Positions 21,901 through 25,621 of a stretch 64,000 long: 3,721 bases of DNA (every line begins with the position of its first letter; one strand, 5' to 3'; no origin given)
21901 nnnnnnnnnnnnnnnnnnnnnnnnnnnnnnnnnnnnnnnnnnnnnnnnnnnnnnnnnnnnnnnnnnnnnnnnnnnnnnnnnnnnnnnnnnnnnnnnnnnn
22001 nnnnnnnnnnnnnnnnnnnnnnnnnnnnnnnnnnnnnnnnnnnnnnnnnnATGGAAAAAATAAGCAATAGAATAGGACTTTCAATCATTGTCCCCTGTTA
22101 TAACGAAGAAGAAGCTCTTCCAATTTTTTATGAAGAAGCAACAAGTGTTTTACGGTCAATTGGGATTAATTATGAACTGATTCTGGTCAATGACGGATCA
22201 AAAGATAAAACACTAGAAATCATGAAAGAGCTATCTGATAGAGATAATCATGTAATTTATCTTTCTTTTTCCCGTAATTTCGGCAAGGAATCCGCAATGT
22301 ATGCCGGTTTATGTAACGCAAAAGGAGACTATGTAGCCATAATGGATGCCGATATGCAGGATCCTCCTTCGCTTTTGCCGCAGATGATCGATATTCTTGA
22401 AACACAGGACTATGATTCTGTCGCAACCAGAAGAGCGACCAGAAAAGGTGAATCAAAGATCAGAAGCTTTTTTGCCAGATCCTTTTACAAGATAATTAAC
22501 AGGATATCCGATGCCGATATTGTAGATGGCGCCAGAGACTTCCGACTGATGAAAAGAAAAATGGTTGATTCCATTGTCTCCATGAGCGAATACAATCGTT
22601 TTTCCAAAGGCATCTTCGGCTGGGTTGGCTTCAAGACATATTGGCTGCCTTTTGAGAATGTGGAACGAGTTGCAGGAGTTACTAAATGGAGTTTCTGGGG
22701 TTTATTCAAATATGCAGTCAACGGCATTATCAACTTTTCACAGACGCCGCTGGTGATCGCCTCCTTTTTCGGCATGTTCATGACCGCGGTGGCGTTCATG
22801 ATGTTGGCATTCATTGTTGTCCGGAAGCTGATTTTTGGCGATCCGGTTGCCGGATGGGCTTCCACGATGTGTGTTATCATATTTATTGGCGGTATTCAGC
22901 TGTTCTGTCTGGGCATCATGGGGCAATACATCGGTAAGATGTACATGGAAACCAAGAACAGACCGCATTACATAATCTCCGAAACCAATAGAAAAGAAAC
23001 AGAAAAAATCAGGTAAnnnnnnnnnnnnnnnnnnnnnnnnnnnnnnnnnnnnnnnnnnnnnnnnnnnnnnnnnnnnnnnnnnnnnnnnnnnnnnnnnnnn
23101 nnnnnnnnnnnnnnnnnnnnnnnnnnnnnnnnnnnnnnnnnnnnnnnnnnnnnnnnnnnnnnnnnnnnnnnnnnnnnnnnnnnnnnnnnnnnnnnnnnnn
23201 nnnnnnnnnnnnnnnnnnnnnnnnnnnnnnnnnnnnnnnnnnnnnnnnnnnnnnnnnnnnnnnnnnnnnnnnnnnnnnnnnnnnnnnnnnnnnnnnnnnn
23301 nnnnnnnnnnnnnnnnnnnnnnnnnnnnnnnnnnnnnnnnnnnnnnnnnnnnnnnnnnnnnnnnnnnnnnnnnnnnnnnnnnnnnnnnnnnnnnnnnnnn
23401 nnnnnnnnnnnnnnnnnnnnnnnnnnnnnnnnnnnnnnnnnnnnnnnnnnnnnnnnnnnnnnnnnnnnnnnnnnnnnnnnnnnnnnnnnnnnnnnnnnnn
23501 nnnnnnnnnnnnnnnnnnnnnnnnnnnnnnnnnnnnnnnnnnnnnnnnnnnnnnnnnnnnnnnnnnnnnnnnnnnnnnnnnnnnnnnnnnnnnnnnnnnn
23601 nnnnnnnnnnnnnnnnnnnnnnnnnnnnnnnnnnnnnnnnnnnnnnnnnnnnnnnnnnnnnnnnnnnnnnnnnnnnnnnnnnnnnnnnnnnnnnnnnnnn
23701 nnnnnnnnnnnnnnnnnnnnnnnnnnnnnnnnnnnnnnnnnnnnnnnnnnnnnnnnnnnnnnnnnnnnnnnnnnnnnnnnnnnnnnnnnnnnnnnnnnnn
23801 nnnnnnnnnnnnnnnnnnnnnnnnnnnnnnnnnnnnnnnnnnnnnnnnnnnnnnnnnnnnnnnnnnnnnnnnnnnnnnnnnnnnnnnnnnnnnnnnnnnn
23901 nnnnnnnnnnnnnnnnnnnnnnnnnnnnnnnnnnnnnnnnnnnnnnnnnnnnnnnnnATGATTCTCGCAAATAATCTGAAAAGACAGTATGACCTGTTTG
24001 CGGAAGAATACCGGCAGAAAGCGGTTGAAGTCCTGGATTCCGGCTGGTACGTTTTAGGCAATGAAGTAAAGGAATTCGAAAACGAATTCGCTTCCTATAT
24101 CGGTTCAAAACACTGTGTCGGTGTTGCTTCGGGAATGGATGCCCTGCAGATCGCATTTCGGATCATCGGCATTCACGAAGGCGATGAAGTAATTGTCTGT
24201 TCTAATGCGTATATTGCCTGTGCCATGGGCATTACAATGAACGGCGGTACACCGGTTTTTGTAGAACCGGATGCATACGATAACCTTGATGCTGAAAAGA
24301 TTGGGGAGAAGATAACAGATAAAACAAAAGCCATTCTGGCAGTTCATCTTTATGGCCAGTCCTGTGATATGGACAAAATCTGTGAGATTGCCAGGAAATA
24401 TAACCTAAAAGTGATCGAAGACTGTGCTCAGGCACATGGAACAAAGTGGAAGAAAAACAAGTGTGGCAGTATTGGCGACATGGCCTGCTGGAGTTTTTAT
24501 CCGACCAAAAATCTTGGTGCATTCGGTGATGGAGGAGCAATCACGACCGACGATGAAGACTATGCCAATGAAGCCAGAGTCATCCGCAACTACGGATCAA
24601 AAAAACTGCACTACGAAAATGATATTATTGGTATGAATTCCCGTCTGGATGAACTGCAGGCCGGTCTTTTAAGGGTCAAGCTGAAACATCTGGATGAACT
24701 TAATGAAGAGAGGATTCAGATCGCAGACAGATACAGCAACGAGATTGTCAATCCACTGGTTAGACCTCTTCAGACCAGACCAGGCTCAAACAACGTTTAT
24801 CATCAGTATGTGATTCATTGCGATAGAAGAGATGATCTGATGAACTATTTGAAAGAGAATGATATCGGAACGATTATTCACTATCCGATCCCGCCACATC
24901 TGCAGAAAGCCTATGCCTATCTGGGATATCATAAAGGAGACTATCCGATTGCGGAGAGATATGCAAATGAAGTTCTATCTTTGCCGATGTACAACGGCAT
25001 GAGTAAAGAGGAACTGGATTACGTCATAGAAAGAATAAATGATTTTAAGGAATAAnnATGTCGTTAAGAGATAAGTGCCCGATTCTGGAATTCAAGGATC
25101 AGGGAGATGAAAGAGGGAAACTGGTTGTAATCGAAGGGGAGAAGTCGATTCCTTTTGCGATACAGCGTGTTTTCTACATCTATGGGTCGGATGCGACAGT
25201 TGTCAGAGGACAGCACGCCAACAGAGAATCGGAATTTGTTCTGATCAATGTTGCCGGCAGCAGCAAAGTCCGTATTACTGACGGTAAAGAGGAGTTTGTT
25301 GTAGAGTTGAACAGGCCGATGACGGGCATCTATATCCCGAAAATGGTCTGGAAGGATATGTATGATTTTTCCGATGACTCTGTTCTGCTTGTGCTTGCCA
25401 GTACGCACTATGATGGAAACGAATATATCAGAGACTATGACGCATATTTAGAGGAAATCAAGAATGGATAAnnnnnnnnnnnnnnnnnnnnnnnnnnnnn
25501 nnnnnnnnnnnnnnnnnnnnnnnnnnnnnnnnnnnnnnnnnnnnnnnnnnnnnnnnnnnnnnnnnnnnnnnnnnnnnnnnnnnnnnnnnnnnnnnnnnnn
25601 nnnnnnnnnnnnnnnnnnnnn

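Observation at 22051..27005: Lipid-carrier decoration module for a 3-amino-3,6-dideoxyhexose with no N-acetyltransferase: a possible cationic wall modification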

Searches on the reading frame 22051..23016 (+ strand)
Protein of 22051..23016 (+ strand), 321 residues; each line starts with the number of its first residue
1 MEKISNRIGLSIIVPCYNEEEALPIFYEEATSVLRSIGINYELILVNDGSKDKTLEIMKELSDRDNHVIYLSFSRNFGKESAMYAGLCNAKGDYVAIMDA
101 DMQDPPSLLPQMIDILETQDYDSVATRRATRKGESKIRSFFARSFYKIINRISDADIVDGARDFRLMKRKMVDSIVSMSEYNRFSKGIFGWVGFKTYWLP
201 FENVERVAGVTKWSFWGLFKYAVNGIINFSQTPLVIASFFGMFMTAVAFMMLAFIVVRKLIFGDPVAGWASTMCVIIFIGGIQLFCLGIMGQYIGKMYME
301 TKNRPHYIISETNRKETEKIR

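Call 4: search_protein_families(library=pfam, proteins=[window:22051-23016:+], max_evalue=0.01)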
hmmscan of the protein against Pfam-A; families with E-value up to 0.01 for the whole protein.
window:22051-23016:+ (321 aa): 4 families
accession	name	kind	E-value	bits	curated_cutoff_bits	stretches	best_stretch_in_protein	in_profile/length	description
PF00535.33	Glycos_transf_2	-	8.8e-35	120.6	23.3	1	11-174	1-166/168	Glycosyl transferase family 2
PF13641.12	Glyco_tranf_2_3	-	8.2e-11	42.8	27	1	10-146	3-140/230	Glycosyltransferase like family 2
PF10111.15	Glyco_tranf_2_2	-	1e-07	32.2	27.3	1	11-116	1-106/276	Glycosyltransferase like family 2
PF13704.12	Glyco_tranf_2_4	-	0.0009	20.1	27.5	1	33-101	13-81/98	Glycosyl transferase family 2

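Call 5: search_protein_families(library=ncbifam, proteins=[window:22051-23016:+], max_evalue=0.01)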
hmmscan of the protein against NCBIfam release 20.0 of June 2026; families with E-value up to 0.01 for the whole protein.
window:22051-23016:+ (321 aa): 26 families (the best 25 are shown)
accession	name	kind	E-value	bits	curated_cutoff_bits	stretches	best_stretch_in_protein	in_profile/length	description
NF047588.1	GlcsyltransPgfSStrep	equivalog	1.6e-101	339.6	500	1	10-313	3-306/308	glycosyltransferase PgfS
NF007986.1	PRK10714.1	equivalog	1.2e-51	175.6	529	1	10-313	8-312/316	undecaprenyl-phosphate 4-deoxy-4-formamido-L-arabinose transferase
TIGR03937.1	PgaC_IcaA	equivalog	8e-18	64.6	422.3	1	8-116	45-150/407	poly-beta-1,6-N-acetyl-D-glucosamine synthase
NF007482.0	PRK10073.1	equivalog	8.9e-18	64.4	423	1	8-132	6-125/334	glycosyltransferase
NF047683.1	TeichurnBiosyTuaG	equivalog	3.2e-14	53.2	400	1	9-122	7-117/252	teichuronic acid biosynthesis protein TuaG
TIGR04283.1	glyco_like_mftF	equivalog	1.1e-11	44.7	182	1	10-121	1-102/221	TIGR04283 family arsenosugar biosynthesis glycosyltransferase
NF041875.1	EPS_EpsD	equivalog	2.9e-10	40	370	1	10-117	1-105/325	exopolysaccharide biosynthesis glycosyltransferase EpsD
NF041394.1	GtaseAglG_Halo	equivalog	2.7e-08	33.5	440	1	11-150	4-140/304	glucosyl-dolichyl phosphate glucuronosyltransferase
NF053739.1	GlytfEpsEBac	equivalog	2.9e-08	33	450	1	10-126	3-118/265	glycosyltransferase EpsE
NF010496.0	PRK13915.1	equivalog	3.6e-08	32.8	262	1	7-116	30-142/307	glucosyl-3-phosphoglycerate synthase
NF038302.1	EPS_HpsE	equivalog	1.1e-07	31.2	300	1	10-102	3-97/307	hormogonium polysaccharide biosynthesis glycosyltransferase HpsE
NF050050.1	ProtGlycPglI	equivalog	1.7e-07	30.9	500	1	10-115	4-103/306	GalNAc(5)-diNAcBac-PP-undecaprenol beta-1,3-glucosyltransferase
NF058614.1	PPMAGASynPpgS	equivalog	2.1e-07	30.6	370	1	12-174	4-164/226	polyprenyl-phospho-N-acetylgalactosaminyl synthase PpgS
TIGR03111.1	glyc2_xrt_Gpos1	hypoth_equivalog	2.7e-06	26.4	363.95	1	10-120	51-160/439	TIGR03111 family XrtG-associated glycosyltransferase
TIGR03965.1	mycofact_glyco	equivalog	2.8e-06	26.5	280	1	11-127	77-190/467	mycofactocin biosynthesis glycosyltransferase MftF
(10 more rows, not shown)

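Call 22: search_solved_structures(query=window:22051-23016:+, max_evalue=0.00001)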
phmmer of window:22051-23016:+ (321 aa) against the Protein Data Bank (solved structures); distinct sequences matched with E-value up to 0.00001: 10.
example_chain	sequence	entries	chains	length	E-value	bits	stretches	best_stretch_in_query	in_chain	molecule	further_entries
5ekp_C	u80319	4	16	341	1.4e-79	270.7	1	7-311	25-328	Uncharacterized glycosyltransferase sll0501 | Glycosyltransferase sll0501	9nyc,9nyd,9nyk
9nye_A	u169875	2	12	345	1.5e-79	270.6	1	7-311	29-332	Glycosyltransferase sll0501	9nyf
5eke_A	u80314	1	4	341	6.5e-79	268.5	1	7-311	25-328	Uncharacterized glycosyltransferase sll0501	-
9hwj_A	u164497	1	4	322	1.6e-45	158.8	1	10-316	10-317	Undecaprenyl-phosphate 4-deoxy-4-formamido-L-arabinose transferase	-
9bhc_C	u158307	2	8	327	8.5e-43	149.9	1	10-312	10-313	Undecaprenyl-phosphate 4-deoxy-4-formamido-L-arabinose transferase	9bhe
8vxh_A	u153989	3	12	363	1.2e-42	149.3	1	10-312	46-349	Undecaprenyl-phosphate 4-deoxy-4-formamido-L-arabinose transferase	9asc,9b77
5mlz_A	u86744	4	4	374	4.5e-17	65.4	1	9-173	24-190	Dolichol monophosphate mannose synthase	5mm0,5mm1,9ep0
2z87_A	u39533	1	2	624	1.2e-12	50.8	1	9-124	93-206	Chondroitin synthase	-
2z86_A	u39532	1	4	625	1.2e-12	50.8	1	9-124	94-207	Chondroitin synthase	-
5hea_A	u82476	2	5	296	1.2e-09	41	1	10-101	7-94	Putative glycosyltransferase (GalT1)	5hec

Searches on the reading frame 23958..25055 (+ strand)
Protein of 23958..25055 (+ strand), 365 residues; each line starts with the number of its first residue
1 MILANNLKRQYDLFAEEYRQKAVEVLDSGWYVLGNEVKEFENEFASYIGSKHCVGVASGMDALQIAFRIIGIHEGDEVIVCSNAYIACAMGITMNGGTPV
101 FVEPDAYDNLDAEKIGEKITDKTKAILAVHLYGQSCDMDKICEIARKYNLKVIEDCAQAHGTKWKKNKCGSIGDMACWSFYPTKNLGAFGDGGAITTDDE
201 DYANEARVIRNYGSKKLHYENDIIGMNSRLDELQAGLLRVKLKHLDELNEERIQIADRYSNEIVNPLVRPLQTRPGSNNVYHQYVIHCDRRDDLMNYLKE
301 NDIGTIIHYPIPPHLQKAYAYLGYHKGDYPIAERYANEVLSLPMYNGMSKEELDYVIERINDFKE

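Call 4: search_protein_families(library=pfam, proteins=[window:23958-25055:+], max_evalue=0.01)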
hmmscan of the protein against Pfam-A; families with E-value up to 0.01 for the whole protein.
window:23958-25055:+ (365 aa): 5 families
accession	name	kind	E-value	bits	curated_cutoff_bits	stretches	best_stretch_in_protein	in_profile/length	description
PF01041.23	DegT_DnrJ_EryC1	-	7.5e-114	381.1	19.8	1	16-360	5-359/360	DegT/DnrJ/EryC1/StrS aminotransferase family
PF01053.26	Cys_Met_Meta_PP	-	1.7e-08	33.9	27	1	38-170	55-188/381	Cys/Met metabolism PLP-dependent enzyme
PF00155.27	Aminotran_1_2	-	2.4e-07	30.7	19.7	1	37-157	44-187/361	Aminotransferase class I and II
PF01212.27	Beta_elim_lyase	-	4.5e-07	29.9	27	1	34-218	31-231/288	Beta-eliminating lyase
PF00266.25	Aminotran_5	-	0.0012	18.4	21.5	1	55-161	66-181/371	Aminotransferase class-V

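Call 5: search_protein_families(library=ncbifam, proteins=[window:23958-25055:+], max_evalue=0.01)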
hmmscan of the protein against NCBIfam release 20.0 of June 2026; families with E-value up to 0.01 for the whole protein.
window:23958-25055:+ (365 aa): 40 families (the best 25 are shown)
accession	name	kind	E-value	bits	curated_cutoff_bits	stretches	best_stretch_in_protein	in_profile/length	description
TIGR03588.1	PseC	equivalog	2.5e-71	240.6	423.5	1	22-361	17-377/380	UDP-4-amino-4,6-dideoxy-N-acetyl-beta-L-altrosamine transaminase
NF008687.0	PRK11706.1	equivalog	9.8e-68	228.6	375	1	40-363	36-373/375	dTDP-4-amino-4,6-dideoxygalactose transaminase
NF008658.2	PRK11658.1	equivalog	5e-59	199.9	631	1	23-363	21-376/379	UDP-4-amino-4-deoxy-L-arabinose aminotransferase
TIGR04181.1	NHT_00031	hypoth_equivalog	7.5e-57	192.8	420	1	14-343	8-357/359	LegC family aminotransferase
TIGR02379.1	ECA_wecE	subfamily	1.1e-56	192.3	434.85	1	38-363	34-374/376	dTDP-4-amino-4,6-dideoxy-D-glucose transaminase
TIGR04427.1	PLP_DesI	equivalog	3.2e-48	164.8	650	1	24-358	40-377/390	dTDP-4-dehydro-6-deoxyglucose aminotransferase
NF011936.0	PRK15407.1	equivalog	2.1e-43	148.6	423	2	14-213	44-251/440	lipopolysaccharide biosynthesis protein RfbH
NF005816.0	PRK07682.1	equivalog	1.9e-11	43.2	620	1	46-159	86-206/390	aminotransferase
NF004621.0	PRK05957.1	equivalog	5.3e-09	35.3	498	1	50-129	88-167/389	pyridoxal phosphate-dependent aminotransferase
TIGR01328.1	met_gam_lyase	equivalog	8.9e-08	31.4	549.7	1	37-161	61-186/391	methionine gamma-lyase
NF005871.0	PRK07811.1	equivalog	2.4e-07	29.7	513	1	17-210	40-235/389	cystathionine gamma-synthase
NF005263.0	PRK06767.1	equivalog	4.3e-07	29.3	617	1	34-159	59-186/392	methionine gamma-lyase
NF004975.0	PRK06348.1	equivalog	6.3e-07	28.7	549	1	38-155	76-201/384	pyridoxal phosphate-dependent aminotransferase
NF005817.0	PRK07683.1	equivalog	6.5e-07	28.4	575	1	53-128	92-167/387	aminotransferase A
NF006095.0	PRK08247.1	equivalog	6.7e-07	28.4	585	1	41-156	59-174/369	methionine biosynthesis PLP-dependent protein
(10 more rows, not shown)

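Call 20: search_solved_structures(query=window:23958-25055:+, max_evalue=1e-30)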
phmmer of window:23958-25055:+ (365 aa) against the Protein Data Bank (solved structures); distinct sequences matched with E-value up to 1e-30: 41.
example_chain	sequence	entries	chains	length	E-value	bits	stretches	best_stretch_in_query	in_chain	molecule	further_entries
3frk_A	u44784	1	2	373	2.9e-115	388.5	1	7-364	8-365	QdtB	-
7b0d_A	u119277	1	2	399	1.6e-106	359.7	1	5-363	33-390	Glutamine--scyllo-inositol transaminase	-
5u1z_A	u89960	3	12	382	4.5e-105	354.9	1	6-364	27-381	Putative aminotransferase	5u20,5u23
5u21_A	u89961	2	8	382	2.9e-104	352.3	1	6-364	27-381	Putative aminotransferase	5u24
7n63_A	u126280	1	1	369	5.1e-101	341.6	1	14-365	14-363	Putative aminotransferase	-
2oga_A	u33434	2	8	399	4.8e-90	305.5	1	7-363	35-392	Transaminase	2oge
3uwc_A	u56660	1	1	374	1.4e-74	254.6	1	7-363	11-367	Nucleotide-sugar aminotransferase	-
8e75_A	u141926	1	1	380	6.2e-72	245.9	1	7-352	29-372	DegT/DnrJ/EryC1/StrS aminotransferase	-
8e77_A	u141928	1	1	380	6.2e-72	245.9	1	7-352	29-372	DegT/DnrJ/EryC1/StrS aminotransferase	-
3nyu_A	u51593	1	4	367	1.7e-67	231.3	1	8-349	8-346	Aminotransferase WbpE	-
3nu7_A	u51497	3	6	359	1.8e-67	231.2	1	8-348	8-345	Aminotransferase WbpE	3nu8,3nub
3nys_A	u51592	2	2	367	1.1e-66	228.6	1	8-349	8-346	Aminotransferase WbpE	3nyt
4qgr_A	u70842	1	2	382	3.8e-62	213.7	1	24-363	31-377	DegT/DnrJ/EryC1/StrS aminotransferase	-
3bn1_A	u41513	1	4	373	1.2e-58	202.2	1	19-360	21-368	Perosamine synthetase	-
3dr7_A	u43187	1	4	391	1.4e-58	202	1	19-360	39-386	Putative perosamine synthetase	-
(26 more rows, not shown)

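Call 66: search_solved_structures(query=window:23958-25055:+, max_evalue=1e-100, show_alignments=1)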
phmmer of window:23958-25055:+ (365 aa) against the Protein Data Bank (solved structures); distinct sequences matched with E-value up to 1e-100: 5.
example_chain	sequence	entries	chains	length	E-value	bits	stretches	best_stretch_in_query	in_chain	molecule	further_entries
3frk_A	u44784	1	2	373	2.9e-115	388.5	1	7-364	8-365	QdtB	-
7b0d_A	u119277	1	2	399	1.6e-106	359.7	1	5-363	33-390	Glutamine--scyllo-inositol transaminase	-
5u1z_A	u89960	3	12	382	4.5e-105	354.9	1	6-364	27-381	Putative aminotransferase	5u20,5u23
5u21_A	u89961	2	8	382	2.9e-104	352.3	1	6-364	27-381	Putative aminotransferase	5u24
7n63_A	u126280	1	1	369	5.1e-101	341.6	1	14-365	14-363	Putative aminotransferase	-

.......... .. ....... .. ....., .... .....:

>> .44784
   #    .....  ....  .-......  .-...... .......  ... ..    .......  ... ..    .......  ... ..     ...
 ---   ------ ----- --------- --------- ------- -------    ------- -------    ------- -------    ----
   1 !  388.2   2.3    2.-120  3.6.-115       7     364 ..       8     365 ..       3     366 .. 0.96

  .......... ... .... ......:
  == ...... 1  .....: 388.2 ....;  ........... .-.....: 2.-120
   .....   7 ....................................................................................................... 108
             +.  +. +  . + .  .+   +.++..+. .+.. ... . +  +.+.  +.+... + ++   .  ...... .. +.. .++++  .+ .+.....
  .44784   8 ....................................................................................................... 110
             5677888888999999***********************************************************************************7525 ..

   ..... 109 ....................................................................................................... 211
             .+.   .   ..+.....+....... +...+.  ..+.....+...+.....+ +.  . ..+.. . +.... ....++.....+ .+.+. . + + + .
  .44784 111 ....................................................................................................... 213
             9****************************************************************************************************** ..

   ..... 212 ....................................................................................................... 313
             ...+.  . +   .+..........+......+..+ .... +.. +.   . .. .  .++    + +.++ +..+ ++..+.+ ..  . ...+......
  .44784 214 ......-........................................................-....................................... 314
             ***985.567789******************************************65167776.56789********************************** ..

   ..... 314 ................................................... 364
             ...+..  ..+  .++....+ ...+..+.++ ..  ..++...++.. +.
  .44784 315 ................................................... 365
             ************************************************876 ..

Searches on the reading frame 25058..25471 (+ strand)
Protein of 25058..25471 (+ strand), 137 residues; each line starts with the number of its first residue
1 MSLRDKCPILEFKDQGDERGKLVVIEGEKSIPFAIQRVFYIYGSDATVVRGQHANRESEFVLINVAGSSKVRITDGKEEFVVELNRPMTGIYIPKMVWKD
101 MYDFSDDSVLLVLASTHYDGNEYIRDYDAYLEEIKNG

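Call 4: search_protein_families(library=pfam, proteins=[window:25058-25471:+], max_evalue=0.01)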
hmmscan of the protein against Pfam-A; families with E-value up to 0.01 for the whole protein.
window:25058-25471:+ (137 aa): 1 family
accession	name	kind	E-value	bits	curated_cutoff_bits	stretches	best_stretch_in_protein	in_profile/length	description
PF05523.17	FdtA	-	1.8e-45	154.4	23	1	6-134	2-130/131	WxcM-like, C-terminal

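Call 5: search_protein_families(library=ncbifam, proteins=[window:25058-25471:+], max_evalue=0.01)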
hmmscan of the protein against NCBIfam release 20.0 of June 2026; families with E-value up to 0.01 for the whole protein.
window:25058-25471:+ (137 aa): 0 families

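Call 19: search_solved_structures(query=window:25058-25471:+, max_evalue=0.001, show_alignments=3)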
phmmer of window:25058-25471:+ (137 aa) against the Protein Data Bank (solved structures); distinct sequences matched with E-value up to 0.001: 12.
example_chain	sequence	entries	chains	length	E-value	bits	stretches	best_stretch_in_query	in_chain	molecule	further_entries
4zu7_A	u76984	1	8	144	9.2e-35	122.9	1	8-135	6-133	QdtA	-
4o9e_A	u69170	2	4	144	3.6e-34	120.9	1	8-135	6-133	QdtA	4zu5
4o9g_A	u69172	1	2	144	3.6e-33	117.7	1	8-135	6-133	QdtA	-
7n67_A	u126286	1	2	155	7.7e-32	113.4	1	8-134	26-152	FdtA domain-containing protein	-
5tpu_A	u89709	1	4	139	3.3e-31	111.4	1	6-135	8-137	Putative uncharacterized protein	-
5tpv_A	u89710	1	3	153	2.4e-30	108.6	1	9-136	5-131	WlaRA, TDP-fucose-3,4-ketoisomerase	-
2pak_A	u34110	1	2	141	4.2e-30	107.8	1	9-132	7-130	DTDP-6-deoxy-3,4-keto-hexulose isomerase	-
2pa7_A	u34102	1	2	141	2.1e-29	105.5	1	9-132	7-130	DTDP-6-deoxy-3,4-keto-hexulose isomerase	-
2pam_A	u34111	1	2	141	4.1e-29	104.6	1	9-132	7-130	DTDP-6-deoxy-3,4-keto-hexulose isomerase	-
2pae_A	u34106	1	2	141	2.1e-28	102.3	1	9-132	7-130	DTDP-6-deoxy-3,4-keto-hexulose isomerase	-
4zu4_A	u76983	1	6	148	4.6e-25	91.5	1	12-132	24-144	WxcM-like protein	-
4mzu_A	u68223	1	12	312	2.6e-24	89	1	12-132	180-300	WxcM-like protein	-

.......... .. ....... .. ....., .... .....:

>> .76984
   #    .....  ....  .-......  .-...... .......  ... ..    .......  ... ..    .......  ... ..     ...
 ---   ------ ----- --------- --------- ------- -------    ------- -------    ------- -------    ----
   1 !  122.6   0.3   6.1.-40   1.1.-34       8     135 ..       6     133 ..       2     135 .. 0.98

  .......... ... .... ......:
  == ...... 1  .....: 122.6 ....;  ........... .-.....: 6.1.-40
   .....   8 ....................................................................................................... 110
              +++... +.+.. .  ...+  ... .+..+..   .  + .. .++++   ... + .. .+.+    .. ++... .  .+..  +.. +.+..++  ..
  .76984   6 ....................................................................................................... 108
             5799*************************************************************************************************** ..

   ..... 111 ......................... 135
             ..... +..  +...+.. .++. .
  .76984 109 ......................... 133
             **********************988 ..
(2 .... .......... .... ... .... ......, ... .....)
